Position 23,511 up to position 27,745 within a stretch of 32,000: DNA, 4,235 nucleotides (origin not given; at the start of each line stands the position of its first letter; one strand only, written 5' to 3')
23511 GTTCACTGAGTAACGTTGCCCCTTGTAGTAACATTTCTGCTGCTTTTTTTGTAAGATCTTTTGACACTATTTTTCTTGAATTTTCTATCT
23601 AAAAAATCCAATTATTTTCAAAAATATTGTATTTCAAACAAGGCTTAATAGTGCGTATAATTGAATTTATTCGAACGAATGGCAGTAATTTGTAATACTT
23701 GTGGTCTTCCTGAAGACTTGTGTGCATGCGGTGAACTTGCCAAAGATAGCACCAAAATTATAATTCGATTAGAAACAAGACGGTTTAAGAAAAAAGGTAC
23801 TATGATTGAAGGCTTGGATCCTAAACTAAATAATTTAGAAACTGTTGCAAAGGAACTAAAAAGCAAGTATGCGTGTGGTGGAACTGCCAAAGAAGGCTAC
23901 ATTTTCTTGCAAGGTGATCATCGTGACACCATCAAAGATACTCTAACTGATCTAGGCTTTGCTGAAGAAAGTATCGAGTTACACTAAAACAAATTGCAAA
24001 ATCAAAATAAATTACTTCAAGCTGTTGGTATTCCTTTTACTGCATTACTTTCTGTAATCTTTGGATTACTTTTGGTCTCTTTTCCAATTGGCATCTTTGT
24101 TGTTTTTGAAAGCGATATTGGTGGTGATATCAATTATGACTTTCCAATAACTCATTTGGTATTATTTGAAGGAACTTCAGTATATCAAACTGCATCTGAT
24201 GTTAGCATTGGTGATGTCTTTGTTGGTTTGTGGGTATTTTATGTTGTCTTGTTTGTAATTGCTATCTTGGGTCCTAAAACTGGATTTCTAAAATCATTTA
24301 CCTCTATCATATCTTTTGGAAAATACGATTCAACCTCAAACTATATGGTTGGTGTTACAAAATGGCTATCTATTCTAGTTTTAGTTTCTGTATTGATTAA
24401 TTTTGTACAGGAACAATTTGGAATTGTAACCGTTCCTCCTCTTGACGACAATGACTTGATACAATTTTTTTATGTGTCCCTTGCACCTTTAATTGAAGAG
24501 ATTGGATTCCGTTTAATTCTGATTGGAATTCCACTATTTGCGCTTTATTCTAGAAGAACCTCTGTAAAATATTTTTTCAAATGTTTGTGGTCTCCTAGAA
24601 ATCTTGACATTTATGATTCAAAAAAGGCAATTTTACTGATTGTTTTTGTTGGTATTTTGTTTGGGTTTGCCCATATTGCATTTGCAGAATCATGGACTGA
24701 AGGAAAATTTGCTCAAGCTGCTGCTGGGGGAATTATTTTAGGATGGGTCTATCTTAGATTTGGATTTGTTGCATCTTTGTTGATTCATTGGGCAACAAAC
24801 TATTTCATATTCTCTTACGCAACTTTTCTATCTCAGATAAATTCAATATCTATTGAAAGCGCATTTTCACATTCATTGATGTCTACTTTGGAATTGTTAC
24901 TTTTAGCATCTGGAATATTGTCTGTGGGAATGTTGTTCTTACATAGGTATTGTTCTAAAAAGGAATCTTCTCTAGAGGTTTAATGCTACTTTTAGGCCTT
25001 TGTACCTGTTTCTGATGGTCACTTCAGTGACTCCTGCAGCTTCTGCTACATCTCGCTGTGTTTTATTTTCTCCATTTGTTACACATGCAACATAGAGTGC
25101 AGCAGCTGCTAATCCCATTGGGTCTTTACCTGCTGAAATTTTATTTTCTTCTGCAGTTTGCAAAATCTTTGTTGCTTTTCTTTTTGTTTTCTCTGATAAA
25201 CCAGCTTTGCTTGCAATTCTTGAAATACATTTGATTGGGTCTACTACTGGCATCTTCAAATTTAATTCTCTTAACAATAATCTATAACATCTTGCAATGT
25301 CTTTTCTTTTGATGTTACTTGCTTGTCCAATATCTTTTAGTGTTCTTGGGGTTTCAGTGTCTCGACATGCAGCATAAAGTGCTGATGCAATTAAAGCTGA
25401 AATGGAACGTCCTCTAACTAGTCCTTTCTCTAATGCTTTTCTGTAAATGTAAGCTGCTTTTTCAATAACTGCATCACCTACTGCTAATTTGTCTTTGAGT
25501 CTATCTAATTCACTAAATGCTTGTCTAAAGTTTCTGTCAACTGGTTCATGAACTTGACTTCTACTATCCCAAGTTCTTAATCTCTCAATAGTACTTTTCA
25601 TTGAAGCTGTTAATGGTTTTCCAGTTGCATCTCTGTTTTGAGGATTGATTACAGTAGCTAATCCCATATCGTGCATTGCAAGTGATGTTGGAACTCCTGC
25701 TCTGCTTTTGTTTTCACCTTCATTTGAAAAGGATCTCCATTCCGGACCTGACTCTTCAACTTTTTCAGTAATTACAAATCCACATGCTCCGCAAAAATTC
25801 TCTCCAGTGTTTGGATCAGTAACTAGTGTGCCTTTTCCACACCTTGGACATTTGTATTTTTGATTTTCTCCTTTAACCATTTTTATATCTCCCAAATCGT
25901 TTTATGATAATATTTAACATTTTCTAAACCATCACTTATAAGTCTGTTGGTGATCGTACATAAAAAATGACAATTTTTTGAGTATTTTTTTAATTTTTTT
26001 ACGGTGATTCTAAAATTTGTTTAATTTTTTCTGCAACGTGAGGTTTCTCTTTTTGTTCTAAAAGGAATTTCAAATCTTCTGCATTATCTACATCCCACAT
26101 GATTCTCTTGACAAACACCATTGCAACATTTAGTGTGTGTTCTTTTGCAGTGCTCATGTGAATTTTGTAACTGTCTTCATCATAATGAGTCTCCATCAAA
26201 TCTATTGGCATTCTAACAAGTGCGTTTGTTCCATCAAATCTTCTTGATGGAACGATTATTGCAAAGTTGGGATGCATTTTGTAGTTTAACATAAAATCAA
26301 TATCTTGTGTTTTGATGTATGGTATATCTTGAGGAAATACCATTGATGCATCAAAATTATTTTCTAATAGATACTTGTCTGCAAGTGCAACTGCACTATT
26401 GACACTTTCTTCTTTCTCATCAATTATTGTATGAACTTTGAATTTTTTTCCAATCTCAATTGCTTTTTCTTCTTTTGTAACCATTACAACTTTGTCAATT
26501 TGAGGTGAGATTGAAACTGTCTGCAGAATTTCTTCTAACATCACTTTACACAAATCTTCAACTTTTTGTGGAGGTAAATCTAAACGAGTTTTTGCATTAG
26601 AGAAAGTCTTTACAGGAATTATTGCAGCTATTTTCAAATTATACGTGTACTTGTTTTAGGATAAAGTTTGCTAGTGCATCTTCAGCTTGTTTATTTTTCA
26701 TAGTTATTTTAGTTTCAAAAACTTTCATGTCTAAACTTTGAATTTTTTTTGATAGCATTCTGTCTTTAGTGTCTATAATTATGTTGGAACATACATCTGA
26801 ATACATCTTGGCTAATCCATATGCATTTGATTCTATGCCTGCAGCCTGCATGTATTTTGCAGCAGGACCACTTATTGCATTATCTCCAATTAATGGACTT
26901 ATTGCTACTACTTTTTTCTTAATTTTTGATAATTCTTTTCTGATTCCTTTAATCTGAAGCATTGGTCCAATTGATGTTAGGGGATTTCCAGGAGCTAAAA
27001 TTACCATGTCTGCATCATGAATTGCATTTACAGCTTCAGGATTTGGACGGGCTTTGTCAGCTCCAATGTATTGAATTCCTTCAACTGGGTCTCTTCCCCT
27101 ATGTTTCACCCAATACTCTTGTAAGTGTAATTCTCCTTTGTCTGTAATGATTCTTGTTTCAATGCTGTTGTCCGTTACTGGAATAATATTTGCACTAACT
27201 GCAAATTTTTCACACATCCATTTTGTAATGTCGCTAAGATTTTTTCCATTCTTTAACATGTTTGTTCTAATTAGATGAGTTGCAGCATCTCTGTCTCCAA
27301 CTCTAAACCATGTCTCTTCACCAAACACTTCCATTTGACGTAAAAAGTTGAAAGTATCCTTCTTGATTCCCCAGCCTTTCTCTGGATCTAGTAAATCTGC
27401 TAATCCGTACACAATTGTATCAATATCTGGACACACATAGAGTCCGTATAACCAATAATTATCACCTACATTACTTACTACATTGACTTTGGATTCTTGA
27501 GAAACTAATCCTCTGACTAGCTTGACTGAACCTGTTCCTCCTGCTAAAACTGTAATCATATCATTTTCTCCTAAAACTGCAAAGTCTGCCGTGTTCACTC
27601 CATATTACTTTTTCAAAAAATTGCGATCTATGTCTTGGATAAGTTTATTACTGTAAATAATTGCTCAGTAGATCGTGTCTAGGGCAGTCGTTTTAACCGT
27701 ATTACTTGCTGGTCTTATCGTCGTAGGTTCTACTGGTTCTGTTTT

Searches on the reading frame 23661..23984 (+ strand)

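Call 11: search_protein_families(library=pfam, proteins=[window:23661-23984:+], max_evalue=0.01)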
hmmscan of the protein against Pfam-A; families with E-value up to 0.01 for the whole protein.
window:23661-23984:+ (108 aa): 1 family
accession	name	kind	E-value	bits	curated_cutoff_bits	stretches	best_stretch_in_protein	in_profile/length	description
PF01253.27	SUI1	-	3.9e-20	72.5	25.5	1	31-100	3-76/77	Translation initiation factor SUI1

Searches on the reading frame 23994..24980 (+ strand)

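Call 11: search_protein_families(library=pfam, proteins=[window:23994-24980:+], max_evalue=0.01)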
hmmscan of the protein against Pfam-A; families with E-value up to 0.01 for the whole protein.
window:23994-24980:+ (329 aa): 1 family
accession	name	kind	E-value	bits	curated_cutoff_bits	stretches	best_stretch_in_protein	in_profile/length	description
PF02517.21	Rce1-like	-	1.9e-11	44.6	22.4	1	158-271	9-93/93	Type II CAAX prenyl endopeptidase Rce1-like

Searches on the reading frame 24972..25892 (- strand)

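Call 11: search_protein_families(library=pfam, proteins=[window:24972-25892:-], max_evalue=0.01)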
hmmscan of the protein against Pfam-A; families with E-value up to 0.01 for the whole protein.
window:24972-25892:- (306 aa): 4 families
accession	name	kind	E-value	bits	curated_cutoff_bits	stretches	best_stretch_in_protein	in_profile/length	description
PF00382.24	TFIIB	-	6.9e-44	148.2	23.6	2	213-301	2-90/92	Transcription factor TFIIB repeat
PF08271.17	Zn_Ribbon_TF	-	2.5e-12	46.6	29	1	13-55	1-43/43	TFIIB zinc-binding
PF04545.22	Sigma70_r4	-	0.00038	20.4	24.1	0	274-298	18-42/50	Sigma-70, region 4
PF13404.12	HTH_AsnC-type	-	0.0093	16.2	27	0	279-300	20-41/42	AsnC-type helix-turn-helix domain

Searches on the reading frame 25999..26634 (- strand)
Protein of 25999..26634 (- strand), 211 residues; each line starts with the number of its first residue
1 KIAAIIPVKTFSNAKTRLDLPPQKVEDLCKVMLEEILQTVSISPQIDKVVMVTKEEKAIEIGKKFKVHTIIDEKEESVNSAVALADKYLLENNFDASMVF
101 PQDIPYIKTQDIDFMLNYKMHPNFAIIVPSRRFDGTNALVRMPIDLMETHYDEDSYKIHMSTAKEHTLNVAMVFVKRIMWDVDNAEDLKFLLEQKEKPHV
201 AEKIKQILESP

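Call 11: search_protein_families(library=pfam, proteins=[window:25999-26634:-], max_evalue=0.01)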
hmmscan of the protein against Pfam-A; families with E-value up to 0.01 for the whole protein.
window:25999-26634:- (211 aa): 2 families
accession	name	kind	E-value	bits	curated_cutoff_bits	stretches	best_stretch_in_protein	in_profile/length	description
PF01983.22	CofC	-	5.4e-22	78.5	22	1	3-202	2-193/217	Guanylyl transferase CofC like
PF12804.13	NTP_transf_3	-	3.4e-05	24.5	27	1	32-134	26-126/160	MobA-like NTP transferase domain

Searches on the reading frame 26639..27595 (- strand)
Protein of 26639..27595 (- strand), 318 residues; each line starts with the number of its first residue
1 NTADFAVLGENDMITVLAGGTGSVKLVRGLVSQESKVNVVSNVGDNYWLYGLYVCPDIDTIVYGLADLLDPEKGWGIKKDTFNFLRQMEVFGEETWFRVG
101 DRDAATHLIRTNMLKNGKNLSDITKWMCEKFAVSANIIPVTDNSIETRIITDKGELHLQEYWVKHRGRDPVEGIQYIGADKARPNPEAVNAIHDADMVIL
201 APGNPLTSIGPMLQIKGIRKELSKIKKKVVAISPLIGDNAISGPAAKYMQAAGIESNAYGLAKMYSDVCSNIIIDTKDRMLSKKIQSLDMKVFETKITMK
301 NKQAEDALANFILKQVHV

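Call 11: search_protein_families(library=pfam, proteins=[window:26639-27595:-], max_evalue=0.01)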
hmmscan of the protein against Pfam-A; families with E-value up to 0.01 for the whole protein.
window:26639-27595:- (318 aa): 1 family
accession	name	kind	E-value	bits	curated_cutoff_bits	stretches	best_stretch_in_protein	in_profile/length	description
PF01933.23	CofD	-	4.1e-58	197.3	30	1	14-285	1-263/290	2-phospho-L-lactate transferase CofD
